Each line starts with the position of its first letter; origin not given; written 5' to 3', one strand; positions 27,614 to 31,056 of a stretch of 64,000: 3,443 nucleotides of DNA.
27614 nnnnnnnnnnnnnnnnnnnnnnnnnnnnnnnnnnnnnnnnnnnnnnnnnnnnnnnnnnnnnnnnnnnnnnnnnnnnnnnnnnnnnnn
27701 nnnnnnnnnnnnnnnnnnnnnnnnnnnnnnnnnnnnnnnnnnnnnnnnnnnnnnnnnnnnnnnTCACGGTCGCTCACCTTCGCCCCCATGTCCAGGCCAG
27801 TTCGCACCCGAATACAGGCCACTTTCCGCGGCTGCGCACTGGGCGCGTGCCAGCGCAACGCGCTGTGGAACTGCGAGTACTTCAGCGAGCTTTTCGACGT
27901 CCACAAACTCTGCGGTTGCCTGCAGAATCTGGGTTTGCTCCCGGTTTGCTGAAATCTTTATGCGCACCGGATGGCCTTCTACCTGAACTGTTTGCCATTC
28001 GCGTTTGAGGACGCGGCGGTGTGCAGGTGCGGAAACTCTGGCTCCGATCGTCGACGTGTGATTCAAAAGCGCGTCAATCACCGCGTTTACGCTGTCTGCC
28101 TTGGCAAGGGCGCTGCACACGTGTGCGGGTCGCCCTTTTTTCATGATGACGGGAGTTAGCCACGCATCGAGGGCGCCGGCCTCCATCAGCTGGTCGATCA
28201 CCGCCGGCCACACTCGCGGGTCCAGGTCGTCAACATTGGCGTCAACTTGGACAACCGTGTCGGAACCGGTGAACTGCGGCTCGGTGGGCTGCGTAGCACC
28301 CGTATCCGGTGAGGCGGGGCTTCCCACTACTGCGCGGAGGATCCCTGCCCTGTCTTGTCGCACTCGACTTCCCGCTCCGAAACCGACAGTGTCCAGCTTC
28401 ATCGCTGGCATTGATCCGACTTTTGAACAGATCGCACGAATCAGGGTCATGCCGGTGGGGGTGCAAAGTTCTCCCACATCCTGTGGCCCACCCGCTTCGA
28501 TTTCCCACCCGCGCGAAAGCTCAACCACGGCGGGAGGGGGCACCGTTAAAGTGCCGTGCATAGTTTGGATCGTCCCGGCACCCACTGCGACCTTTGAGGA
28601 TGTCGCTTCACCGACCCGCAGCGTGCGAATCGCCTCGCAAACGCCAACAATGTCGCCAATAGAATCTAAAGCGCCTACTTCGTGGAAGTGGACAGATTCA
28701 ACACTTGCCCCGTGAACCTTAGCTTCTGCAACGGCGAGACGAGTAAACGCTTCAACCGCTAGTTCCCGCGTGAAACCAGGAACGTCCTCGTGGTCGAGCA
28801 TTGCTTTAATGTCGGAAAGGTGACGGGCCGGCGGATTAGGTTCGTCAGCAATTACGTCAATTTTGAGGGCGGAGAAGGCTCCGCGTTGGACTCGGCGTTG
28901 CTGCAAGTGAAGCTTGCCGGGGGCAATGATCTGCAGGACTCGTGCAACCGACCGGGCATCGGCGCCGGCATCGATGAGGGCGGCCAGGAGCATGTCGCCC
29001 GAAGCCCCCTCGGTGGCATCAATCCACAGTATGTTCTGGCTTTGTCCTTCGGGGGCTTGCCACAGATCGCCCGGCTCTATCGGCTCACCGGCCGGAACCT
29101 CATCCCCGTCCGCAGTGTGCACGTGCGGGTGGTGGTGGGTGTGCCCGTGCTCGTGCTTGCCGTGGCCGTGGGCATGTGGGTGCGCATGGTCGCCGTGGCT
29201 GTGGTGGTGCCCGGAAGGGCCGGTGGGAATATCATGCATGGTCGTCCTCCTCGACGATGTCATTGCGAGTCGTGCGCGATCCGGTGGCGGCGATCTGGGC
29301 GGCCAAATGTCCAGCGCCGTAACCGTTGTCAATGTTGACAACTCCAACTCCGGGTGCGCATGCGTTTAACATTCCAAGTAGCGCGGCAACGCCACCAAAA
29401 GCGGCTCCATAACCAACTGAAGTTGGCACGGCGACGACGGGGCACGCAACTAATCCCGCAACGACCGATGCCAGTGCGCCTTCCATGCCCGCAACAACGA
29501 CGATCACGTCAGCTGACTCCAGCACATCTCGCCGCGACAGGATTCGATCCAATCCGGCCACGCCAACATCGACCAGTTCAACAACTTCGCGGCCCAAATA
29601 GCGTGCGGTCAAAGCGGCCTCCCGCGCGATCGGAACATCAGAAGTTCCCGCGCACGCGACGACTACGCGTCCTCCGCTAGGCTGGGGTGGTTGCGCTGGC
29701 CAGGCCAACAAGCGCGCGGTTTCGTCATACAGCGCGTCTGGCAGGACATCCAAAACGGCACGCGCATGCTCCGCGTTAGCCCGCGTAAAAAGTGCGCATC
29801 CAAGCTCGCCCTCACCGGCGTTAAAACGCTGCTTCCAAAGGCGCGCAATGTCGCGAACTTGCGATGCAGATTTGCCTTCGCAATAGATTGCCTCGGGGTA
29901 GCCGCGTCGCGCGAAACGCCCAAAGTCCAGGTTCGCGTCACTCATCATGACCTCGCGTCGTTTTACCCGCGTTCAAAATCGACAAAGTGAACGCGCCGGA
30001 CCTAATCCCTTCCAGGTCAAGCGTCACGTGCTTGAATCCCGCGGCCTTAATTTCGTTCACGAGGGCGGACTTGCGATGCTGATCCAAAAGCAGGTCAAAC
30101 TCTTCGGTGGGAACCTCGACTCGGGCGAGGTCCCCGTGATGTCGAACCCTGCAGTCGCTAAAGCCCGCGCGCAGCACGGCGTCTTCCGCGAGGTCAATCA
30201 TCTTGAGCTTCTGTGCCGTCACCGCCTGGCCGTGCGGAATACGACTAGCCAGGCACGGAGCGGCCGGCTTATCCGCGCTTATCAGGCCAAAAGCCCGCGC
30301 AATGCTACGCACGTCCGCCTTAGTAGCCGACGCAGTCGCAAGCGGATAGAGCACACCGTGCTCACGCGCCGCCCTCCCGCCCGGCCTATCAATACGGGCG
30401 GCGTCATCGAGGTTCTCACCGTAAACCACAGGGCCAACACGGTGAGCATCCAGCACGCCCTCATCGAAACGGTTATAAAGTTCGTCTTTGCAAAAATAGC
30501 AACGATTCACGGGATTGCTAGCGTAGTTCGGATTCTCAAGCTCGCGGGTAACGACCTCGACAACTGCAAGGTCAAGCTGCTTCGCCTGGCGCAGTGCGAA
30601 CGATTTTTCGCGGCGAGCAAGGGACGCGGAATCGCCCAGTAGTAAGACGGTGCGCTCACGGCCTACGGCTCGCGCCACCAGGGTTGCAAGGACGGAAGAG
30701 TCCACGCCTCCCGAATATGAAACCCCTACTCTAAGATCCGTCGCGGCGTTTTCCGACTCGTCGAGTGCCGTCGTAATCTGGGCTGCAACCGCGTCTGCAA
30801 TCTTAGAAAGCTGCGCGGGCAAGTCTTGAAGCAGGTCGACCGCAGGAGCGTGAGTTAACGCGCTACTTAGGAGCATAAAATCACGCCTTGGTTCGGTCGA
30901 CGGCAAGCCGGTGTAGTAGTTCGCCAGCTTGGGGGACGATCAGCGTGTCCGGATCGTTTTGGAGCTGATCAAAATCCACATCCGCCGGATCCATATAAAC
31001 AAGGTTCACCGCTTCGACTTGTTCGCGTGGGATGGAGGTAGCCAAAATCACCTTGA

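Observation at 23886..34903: Nickel-pincer (larAEBC) genes embedded in a hexuronate/gluconate cluster: possible mannonate-gluconate 2-epimerase bypass to the pentose phosphate pathway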

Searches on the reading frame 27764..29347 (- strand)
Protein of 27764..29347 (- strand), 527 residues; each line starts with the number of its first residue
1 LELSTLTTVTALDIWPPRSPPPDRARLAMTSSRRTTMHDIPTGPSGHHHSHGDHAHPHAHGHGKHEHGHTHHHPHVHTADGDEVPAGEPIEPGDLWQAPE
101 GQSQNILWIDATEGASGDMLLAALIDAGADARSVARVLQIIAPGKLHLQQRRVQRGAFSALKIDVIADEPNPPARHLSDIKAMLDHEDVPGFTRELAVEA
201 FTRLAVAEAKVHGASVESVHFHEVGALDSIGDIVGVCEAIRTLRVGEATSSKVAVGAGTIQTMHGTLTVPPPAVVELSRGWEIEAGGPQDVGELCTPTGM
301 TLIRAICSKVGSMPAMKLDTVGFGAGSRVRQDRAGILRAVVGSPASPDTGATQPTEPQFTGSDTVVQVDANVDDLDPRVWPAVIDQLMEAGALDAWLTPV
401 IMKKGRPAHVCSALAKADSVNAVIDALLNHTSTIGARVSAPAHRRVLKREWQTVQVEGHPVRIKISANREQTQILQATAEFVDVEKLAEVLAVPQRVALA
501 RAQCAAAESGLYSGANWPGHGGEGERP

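Call 4: search_protein_families(library=pfam, proteins=[window:27764-29347:-])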
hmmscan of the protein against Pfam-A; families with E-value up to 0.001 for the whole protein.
window:27764-29347:- (527 aa): 1 family
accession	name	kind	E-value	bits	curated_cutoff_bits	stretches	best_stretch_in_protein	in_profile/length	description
PF01969.22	Ni_insertion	-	4.9e-114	381.8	22.1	1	107-495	1-371/375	Nickel insertion protein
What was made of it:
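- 27764..29239 (-): LarC, nickel insertase (fused LarC1-LarC2) with a His-rich N-terminus. Pfam Ni_insertion 5e-114 (call 4).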

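Call 20: search_protein_families(library=ncbifam, proteins=[window:27764-29347:-], max_evalue=0.00001)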
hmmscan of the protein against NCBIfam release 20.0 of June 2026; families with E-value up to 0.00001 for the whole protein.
window:27764-29347:- (527 aa): 2 families
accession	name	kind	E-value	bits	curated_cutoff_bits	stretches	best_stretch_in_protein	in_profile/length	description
TIGR00299.2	nickel_LarC1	equivalog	8.8e-52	175.2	90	1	175-341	1-165/165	nickel pincer cofactor biosynthesis protein LarC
NF052512.1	nickel_LarC2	equivalog_domain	2.1e-34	118.2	50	1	365-484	1-117/118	nickel pincer cofactor biosynthesis protein LarC2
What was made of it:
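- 27764..29239 (-): LarC1 scores 175 bits against 90 and LarC2 118 bits against 50 (call 20).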

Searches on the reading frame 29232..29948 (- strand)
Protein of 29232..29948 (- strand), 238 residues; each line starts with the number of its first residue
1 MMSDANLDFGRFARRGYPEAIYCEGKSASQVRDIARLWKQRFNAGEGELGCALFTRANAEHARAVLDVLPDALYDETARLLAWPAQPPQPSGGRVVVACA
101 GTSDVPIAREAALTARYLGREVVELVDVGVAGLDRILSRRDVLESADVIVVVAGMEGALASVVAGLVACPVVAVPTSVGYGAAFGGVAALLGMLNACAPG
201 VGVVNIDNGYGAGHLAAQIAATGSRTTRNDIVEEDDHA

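Call 4: search_protein_families(library=pfam, proteins=[window:29232-29948:-])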
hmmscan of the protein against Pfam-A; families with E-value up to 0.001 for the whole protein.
window:29232-29948:- (238 aa): 1 family
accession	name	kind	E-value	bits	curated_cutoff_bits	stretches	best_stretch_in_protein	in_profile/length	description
PF00731.26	AIRC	-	4.2e-14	52.8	30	1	95-233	2-140/148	AIR carboxylase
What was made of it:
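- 29232..29948 (-): LarB, NaAD carboxylase/hydrolase for NPN synthesis. Pfam AIRC (call 4).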

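Call 20: search_protein_families(library=ncbifam, proteins=[window:29232-29948:-], max_evalue=0.00001)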
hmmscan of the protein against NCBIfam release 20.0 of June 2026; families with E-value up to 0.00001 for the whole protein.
window:29232-29948:- (238 aa): 2 families
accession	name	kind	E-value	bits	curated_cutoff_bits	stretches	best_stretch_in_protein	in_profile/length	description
NF033503.1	LarB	equivalog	3.5e-80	268.6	175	1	7-221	1-208/209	nickel pincer cofactor biosynthesis protein LarB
TIGR01162.1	purE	equivalog_domain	1.7e-08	34.1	149.6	1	101-231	7-137/156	5-(carboxyamino)imidazole ribonucleotide mutase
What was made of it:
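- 29232..29948 (-): NF033503 scores 269 bits against a cut-off of 175 (call 20).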

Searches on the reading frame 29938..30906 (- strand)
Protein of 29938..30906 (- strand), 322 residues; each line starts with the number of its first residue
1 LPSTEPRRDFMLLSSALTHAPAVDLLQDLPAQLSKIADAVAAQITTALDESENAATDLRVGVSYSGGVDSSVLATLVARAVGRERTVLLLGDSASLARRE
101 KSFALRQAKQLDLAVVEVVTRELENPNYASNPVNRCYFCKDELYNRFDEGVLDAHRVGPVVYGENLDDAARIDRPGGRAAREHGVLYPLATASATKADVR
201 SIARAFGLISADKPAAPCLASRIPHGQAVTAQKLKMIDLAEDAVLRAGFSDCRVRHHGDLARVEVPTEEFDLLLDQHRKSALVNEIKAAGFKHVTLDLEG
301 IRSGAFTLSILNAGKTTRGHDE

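Call 4: search_protein_families(library=pfam, proteins=[window:29938-30906:-])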
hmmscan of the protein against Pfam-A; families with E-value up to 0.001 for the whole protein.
window:29938-30906:- (322 aa): 2 families
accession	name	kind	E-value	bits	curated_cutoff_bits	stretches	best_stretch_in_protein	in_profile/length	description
PF03054.22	tRNA_Me_trans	-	0.00013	22.1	20.6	0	59-127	2-67/202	tRNA methyl transferase HUP domain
PF02540.23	NAD_synthase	-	0.00044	19.9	21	1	55-117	18-78/242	NAD synthase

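Call 20: search_protein_families(library=ncbifam, proteins=[window:29938-30906:-], max_evalue=0.00001)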
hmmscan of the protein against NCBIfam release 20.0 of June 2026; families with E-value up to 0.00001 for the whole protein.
window:29938-30906:- (322 aa): 4 families
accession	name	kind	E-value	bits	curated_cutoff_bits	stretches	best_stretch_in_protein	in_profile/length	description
TIGR00268.2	TIGR00268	equivalog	5.1e-73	245.5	150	1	59-306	15-258/259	ATP-dependent sacrificial sulfur transferase LarE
NF000848.1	PRK00074.1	equivalog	1.6e-06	27.1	400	1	42-119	198-276/512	glutamine-hydrolyzing GMP synthase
NF010587.0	PRK13980.1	equivalog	4.3e-06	26.1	255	1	38-115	12-89/267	NAD+ synthase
NF002048.0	PRK00876.1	subfamily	5.4e-06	25.4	313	1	33-90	12-70/330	NAD(+) synthase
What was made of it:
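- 29938..30906 (-): LarE, ATP-dependent sacrificial sulfur transferase for NPN synthesis. The start is either ATG 30876 or TTG 30906. TIGR00268 scores 245 bits against a cut-off of 150 (call 20).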
